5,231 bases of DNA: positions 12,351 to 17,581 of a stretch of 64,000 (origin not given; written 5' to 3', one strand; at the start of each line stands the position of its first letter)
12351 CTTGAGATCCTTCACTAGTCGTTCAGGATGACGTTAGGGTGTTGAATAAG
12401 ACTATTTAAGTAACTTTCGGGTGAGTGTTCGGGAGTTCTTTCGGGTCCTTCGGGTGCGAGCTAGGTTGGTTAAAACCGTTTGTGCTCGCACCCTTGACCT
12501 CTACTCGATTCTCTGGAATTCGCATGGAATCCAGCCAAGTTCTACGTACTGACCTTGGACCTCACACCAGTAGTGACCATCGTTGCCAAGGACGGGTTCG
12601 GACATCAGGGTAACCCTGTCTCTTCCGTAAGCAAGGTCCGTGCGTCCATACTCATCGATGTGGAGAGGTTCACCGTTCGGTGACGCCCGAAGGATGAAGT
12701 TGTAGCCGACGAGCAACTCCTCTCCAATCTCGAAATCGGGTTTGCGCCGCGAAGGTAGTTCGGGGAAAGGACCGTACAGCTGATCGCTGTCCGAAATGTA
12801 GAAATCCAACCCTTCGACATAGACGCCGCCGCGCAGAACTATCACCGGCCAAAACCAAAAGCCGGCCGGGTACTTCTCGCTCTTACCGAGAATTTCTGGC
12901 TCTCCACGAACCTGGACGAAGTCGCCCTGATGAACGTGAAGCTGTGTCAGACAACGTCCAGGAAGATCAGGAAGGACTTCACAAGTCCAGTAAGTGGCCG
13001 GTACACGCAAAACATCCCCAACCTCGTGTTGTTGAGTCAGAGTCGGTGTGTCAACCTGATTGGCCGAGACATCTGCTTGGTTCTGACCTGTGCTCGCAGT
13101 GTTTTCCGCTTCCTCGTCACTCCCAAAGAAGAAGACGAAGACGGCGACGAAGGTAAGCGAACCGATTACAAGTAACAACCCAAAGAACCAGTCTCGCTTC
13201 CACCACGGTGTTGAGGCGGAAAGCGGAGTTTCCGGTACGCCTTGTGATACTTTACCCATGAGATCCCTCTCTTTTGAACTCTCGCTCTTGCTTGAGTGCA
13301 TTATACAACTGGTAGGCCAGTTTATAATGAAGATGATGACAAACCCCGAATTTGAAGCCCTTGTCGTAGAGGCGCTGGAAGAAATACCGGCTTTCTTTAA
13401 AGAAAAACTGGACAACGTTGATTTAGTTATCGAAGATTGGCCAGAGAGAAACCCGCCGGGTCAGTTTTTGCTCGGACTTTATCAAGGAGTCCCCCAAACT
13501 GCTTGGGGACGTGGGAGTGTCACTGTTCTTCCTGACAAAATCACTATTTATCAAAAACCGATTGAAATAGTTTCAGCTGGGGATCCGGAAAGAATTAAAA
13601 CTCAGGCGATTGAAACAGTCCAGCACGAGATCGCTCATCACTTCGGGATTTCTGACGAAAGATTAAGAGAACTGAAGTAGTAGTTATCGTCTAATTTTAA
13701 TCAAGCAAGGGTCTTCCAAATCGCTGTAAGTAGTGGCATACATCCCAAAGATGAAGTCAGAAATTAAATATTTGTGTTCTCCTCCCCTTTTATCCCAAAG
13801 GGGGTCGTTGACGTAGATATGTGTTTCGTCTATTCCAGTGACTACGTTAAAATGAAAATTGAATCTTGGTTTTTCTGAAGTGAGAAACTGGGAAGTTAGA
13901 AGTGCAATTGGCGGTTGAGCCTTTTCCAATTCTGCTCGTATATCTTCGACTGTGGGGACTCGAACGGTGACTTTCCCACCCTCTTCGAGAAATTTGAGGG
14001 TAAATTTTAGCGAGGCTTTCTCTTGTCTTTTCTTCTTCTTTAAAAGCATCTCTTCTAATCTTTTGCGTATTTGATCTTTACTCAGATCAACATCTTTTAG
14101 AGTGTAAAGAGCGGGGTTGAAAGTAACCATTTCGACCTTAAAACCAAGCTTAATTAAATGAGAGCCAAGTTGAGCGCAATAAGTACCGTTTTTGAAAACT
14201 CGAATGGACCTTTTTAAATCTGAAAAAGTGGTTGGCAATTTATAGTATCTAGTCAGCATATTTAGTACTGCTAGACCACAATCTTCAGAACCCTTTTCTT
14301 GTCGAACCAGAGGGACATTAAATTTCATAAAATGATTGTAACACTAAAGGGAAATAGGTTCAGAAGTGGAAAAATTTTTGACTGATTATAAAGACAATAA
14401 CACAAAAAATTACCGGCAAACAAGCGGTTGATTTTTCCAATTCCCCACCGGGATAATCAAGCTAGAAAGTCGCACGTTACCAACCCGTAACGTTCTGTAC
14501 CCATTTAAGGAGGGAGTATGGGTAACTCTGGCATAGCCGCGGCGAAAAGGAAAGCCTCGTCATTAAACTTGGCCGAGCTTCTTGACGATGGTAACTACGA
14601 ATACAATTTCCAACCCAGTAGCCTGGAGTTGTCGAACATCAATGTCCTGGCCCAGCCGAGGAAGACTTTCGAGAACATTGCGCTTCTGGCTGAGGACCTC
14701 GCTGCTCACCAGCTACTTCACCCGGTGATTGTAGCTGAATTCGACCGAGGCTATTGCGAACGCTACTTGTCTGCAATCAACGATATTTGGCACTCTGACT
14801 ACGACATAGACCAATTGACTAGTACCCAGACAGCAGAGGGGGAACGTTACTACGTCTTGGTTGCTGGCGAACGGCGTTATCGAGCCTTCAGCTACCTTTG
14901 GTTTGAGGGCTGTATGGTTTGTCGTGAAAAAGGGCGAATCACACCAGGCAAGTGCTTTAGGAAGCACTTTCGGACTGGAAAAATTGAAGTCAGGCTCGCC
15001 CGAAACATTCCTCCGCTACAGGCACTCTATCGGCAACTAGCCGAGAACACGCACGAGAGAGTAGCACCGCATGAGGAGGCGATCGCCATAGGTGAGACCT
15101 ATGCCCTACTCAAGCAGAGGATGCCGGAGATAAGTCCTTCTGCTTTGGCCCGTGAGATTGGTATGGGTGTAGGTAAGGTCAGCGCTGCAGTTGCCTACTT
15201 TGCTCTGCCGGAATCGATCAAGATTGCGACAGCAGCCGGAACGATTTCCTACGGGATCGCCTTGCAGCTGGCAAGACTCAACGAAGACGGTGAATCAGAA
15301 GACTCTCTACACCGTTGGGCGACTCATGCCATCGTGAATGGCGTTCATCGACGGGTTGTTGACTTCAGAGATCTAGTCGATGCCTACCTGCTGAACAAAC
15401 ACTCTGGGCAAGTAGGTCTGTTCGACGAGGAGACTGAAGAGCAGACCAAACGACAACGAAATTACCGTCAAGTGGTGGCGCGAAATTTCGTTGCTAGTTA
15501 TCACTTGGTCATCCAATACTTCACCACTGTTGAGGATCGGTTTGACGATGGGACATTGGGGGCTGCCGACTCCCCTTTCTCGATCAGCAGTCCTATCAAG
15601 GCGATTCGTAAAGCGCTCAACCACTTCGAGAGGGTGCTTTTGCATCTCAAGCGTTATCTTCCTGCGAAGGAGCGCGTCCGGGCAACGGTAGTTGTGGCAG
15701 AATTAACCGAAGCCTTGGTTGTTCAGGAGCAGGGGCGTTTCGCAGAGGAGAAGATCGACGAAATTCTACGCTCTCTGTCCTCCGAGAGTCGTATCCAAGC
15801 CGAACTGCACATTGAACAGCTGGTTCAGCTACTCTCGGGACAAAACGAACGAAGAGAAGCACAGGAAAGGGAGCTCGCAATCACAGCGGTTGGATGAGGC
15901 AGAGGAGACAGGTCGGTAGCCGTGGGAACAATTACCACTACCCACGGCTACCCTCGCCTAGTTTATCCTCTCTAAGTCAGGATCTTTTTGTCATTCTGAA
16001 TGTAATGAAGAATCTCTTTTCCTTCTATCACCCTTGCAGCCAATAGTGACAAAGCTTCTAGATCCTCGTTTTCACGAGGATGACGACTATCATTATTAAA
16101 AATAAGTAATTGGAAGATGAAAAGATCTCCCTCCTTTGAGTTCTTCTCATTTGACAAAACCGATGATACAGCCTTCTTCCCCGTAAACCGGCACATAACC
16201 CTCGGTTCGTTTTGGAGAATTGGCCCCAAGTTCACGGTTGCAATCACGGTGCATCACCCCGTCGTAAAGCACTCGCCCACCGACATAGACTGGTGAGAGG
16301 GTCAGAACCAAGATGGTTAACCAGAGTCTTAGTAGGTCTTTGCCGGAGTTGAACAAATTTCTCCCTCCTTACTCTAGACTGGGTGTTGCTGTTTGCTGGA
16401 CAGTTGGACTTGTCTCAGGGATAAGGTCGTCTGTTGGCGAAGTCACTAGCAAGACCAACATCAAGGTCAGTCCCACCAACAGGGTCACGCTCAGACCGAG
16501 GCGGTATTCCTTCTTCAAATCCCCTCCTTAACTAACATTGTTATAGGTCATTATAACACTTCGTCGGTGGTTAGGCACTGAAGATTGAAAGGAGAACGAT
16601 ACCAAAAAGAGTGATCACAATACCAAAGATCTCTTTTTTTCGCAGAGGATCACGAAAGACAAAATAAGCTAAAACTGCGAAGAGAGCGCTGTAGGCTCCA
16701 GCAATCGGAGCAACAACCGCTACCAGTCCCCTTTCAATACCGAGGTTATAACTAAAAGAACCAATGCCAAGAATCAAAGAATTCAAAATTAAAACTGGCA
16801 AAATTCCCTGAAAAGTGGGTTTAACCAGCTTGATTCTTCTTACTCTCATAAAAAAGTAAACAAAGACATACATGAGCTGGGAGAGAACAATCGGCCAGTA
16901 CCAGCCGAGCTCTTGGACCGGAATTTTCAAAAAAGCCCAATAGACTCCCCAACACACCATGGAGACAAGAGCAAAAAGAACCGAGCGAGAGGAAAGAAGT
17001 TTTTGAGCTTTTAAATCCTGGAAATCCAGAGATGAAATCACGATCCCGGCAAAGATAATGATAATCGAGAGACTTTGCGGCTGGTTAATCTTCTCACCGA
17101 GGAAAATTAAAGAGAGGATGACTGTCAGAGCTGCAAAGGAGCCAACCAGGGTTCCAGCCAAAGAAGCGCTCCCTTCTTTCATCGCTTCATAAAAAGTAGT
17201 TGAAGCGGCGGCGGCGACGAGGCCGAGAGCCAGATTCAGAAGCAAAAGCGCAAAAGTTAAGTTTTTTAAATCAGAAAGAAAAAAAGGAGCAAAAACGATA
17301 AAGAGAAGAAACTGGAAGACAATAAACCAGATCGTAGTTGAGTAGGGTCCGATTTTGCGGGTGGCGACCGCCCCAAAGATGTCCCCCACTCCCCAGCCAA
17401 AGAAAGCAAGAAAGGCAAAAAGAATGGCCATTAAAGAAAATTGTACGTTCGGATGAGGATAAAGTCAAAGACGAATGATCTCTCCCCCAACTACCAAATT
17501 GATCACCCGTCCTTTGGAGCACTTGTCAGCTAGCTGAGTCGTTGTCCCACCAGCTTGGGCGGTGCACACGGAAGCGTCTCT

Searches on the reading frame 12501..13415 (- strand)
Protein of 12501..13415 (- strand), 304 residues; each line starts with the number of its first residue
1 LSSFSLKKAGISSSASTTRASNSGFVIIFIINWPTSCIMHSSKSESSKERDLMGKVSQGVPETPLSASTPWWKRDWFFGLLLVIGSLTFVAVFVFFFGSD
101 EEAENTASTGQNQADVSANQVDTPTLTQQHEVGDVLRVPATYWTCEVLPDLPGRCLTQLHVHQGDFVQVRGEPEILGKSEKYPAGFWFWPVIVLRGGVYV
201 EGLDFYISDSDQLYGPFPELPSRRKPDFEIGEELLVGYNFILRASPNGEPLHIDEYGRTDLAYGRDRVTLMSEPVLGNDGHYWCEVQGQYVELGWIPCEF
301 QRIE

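Call 14: search_protein_families(library=pfam, proteins=[window:12501-13415:-], max_evalue=0.01)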
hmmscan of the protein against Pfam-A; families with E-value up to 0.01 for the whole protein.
window:12501-13415:- (304 aa): 2 families
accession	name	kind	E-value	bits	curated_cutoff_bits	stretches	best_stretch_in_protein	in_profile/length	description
PF03137.26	OATP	-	0.0046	15.8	25.8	1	63-122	203-263/545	Organic Anion Transporter Polypeptide (OATP) family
PF07653.23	SH3_2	-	0.0097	16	21.8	0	278-297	32-48/55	Variant SH3 domain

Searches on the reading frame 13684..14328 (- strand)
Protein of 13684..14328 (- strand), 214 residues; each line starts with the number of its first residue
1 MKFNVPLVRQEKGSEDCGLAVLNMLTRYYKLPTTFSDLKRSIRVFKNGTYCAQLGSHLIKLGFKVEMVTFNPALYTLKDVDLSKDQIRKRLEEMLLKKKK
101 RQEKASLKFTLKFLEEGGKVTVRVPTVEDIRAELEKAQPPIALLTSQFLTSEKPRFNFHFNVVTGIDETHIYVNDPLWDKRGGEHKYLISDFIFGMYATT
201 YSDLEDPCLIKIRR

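Call 14: search_protein_families(library=pfam, proteins=[window:13684-14328:-], max_evalue=0.01)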
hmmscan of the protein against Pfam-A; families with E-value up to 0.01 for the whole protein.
window:13684-14328:- (214 aa): 4 families
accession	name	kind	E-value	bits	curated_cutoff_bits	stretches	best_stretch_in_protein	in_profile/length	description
PF03412.21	Peptidase_C39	-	1.1e-11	45.1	22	1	7-74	4-70/133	Peptidase C39 family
PF13529.12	Peptidase_C39_2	-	1.6e-06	29.2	24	1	99-176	59-142/143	Peptidase_C39 like family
PF11814.14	DUF3335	-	1.5e-05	25.1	25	1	17-184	12-173/206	Peptidase_C39 like family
PF09778.15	Guanylate_cyc_2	-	0.0074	16.1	28.1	0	6-178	2-184/212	Guanylylate cyclase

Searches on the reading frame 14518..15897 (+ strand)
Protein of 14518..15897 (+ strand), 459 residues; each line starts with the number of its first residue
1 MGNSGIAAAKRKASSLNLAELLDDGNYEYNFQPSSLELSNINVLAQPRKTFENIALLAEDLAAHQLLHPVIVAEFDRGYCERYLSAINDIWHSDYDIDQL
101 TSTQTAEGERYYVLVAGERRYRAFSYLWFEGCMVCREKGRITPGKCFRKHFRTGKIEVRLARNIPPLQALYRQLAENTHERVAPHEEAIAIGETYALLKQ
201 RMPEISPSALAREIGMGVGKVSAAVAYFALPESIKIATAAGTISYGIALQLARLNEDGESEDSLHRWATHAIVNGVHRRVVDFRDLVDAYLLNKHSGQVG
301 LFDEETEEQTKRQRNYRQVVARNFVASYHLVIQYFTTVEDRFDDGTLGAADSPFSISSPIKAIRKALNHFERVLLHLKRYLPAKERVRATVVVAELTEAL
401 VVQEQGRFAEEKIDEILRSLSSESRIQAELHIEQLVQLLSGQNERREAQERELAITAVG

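Call 43: search_protein_families(library=pfam, proteins=[window:14518-15897:+], max_evalue=0.01)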
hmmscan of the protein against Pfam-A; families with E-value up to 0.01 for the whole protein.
window:14518-15897:+ (459 aa): 1 family
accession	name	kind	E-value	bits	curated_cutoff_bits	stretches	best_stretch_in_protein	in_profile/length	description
PF02195.25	ParB_N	-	5.5e-05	23.6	26.3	0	109-124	50-65/95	ParB N-terminal domain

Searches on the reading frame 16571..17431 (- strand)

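Call 14: search_protein_families(library=pfam, proteins=[window:16571-17431:-], max_evalue=0.01)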
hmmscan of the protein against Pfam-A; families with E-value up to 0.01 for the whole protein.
window:16571-17431:- (286 aa): 3 families
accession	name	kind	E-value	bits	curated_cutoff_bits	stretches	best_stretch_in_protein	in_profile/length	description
PF00892.27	EamA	-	8.2e-27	94.6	28.2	2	2-134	3-134/135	EamA-like transporter family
PF03151.22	TPT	-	3.2e-05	23.9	30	1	15-281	12-290/291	Triose-phosphate Transporter family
PF10639.15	TMEM234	-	0.00014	22.3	30.1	1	220-281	50-112/113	Putative transmembrane family 234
